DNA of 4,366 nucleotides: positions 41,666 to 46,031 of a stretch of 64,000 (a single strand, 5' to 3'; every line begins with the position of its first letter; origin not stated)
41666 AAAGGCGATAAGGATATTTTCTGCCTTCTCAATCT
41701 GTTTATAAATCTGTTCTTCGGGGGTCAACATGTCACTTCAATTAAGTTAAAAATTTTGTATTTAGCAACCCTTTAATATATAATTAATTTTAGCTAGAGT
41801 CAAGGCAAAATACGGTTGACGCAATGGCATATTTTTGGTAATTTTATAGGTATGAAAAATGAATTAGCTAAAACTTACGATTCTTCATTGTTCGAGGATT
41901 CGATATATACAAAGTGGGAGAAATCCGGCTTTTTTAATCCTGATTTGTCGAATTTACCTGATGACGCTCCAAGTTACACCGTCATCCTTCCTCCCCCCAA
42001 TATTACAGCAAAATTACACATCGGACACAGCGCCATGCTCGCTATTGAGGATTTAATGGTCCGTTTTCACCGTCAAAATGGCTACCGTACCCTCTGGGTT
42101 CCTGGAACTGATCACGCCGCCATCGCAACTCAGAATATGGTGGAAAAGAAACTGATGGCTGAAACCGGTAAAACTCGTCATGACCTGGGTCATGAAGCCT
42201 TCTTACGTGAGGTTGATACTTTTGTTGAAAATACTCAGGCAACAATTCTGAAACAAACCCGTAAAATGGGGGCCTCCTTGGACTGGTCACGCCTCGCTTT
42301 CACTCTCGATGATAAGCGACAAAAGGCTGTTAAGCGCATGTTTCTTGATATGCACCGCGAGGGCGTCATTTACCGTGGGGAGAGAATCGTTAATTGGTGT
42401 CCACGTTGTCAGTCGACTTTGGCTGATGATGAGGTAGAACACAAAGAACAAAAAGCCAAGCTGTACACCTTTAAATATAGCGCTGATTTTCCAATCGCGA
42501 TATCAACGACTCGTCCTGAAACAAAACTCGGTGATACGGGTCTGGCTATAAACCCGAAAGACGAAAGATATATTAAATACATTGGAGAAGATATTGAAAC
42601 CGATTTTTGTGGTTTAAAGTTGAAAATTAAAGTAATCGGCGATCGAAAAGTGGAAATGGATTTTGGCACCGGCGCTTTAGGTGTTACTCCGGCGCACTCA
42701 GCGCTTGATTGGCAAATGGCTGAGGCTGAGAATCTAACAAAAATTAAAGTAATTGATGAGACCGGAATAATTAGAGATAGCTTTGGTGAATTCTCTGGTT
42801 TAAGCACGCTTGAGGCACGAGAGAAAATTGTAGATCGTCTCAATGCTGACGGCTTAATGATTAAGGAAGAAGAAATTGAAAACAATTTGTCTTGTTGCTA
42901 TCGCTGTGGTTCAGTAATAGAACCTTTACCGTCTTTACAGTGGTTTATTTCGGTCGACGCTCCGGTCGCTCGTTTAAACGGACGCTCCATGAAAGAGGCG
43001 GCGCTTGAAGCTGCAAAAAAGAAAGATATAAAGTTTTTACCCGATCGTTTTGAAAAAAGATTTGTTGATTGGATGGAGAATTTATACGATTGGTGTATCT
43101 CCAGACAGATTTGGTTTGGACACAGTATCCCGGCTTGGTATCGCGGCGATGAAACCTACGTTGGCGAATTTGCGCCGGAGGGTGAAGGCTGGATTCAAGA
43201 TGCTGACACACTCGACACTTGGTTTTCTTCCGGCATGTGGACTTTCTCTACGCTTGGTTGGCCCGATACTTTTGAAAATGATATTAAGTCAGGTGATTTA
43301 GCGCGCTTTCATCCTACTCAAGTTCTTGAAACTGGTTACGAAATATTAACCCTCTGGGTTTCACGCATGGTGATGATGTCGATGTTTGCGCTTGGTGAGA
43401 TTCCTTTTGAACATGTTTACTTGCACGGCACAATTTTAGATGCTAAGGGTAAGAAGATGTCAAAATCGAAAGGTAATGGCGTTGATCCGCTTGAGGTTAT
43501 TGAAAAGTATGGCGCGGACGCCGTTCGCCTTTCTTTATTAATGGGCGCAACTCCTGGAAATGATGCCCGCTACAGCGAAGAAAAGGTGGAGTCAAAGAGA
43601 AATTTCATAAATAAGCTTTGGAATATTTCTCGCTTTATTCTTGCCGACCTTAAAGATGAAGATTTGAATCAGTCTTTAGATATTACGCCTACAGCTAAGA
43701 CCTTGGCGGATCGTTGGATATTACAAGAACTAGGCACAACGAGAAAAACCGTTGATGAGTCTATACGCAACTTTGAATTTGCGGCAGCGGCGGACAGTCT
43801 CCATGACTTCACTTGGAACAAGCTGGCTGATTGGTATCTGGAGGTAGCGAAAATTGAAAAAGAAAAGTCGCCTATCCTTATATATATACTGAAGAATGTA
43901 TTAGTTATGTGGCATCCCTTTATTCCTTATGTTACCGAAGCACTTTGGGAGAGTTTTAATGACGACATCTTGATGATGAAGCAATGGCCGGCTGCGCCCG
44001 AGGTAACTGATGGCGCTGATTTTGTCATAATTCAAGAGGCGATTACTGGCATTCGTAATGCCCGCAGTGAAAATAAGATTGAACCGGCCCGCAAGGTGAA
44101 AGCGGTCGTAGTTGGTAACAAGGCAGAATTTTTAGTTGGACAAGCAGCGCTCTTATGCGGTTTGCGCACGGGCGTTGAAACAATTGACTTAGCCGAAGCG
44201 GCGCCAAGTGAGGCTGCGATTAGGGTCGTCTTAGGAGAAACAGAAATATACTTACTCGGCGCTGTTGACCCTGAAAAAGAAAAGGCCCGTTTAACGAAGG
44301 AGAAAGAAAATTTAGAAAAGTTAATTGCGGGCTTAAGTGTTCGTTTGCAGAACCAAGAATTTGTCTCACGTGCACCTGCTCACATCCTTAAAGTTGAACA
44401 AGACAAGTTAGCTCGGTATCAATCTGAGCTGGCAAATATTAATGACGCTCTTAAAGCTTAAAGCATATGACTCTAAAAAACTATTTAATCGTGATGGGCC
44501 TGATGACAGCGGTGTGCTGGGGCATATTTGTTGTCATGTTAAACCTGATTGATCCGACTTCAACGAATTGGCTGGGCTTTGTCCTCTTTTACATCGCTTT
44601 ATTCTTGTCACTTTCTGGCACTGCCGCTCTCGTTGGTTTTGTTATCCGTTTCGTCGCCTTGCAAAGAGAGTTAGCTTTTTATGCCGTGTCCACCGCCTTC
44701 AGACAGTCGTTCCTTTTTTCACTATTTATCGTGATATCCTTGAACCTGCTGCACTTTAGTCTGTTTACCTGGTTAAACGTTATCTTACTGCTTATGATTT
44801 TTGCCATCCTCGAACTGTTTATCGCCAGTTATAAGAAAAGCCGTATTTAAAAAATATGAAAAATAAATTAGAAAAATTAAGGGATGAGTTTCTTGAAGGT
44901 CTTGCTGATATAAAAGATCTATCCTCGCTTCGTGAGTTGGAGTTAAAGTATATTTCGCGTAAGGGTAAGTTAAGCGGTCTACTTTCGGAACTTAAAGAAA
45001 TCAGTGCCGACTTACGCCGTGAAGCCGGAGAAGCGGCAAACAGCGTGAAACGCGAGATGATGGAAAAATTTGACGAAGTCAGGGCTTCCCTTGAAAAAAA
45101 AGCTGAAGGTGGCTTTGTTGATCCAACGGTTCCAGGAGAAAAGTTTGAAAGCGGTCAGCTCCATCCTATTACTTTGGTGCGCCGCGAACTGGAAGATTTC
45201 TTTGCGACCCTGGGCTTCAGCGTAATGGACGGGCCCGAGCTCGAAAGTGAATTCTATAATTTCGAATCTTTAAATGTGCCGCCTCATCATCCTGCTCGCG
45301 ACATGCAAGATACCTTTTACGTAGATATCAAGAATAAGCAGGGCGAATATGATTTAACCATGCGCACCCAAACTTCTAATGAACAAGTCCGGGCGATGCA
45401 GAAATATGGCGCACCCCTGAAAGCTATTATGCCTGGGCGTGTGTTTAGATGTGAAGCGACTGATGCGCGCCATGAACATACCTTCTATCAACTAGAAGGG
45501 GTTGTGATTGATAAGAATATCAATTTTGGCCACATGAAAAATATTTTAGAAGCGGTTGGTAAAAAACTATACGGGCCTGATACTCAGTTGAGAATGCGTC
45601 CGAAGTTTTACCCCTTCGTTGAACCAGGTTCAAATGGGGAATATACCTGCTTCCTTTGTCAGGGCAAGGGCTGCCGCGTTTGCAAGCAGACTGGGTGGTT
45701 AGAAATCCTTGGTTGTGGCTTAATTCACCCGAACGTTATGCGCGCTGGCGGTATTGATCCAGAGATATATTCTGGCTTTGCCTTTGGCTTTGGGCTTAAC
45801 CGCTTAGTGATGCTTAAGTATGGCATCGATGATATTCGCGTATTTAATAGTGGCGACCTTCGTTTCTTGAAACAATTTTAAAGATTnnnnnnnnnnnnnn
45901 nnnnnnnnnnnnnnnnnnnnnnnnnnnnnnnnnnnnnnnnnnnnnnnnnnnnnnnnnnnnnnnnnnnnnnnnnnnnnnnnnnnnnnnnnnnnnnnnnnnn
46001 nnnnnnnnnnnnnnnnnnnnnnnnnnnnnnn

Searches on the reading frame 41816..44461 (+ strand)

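Call 11: search_protein_families(library=pfam, proteins=[window:41816-44461:+], max_evalue=0.001)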
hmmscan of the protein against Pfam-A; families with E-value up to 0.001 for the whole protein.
window:41816-44461:+ (881 aa): 5 families
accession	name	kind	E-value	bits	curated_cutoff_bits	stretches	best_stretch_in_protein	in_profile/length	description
PF00133.28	tRNA-synt_1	-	2.4e-120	402.5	22.7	1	30-585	2-412/414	tRNA synthetases class I (I, L, M and V)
PF08264.19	Anticodon_1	-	4.9e-31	108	25.1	1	632-763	1-146/148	Anticodon-binding domain of tRNA ligase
PF09334.17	tRNA-synt_1g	-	1.2e-22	80.6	20.1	2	62-209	9-137/391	tRNA synthetases class I (M)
PF10458.14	Val_tRNA-synt_C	-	3.9e-11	43.5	25.9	1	820-880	3-63/66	Valyl tRNA synthetase tRNA binding arm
PF01406.26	tRNA-synt_1e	-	4.3e-05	23.5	27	1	525-592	231-297/301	tRNA synthetases class I (C) catalytic domain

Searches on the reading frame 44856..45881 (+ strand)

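Call 11: search_protein_families(library=pfam, proteins=[window:44856-45881:+], max_evalue=0.001)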
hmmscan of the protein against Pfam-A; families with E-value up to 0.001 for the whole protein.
window:44856-45881:+ (341 aa): 2 families
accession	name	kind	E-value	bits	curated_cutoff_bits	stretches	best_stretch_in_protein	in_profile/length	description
PF01409.25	tRNA-synt_2d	-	6e-90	301.5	19.8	1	88-341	2-246/246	tRNA synthetases class II core domain (F)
PF02912.23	Phe_tRNA-synt_N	-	7.2e-13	48.7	22.3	1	20-84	1-65/69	Aminoacyl tRNA synthetase class II, N-terminal domain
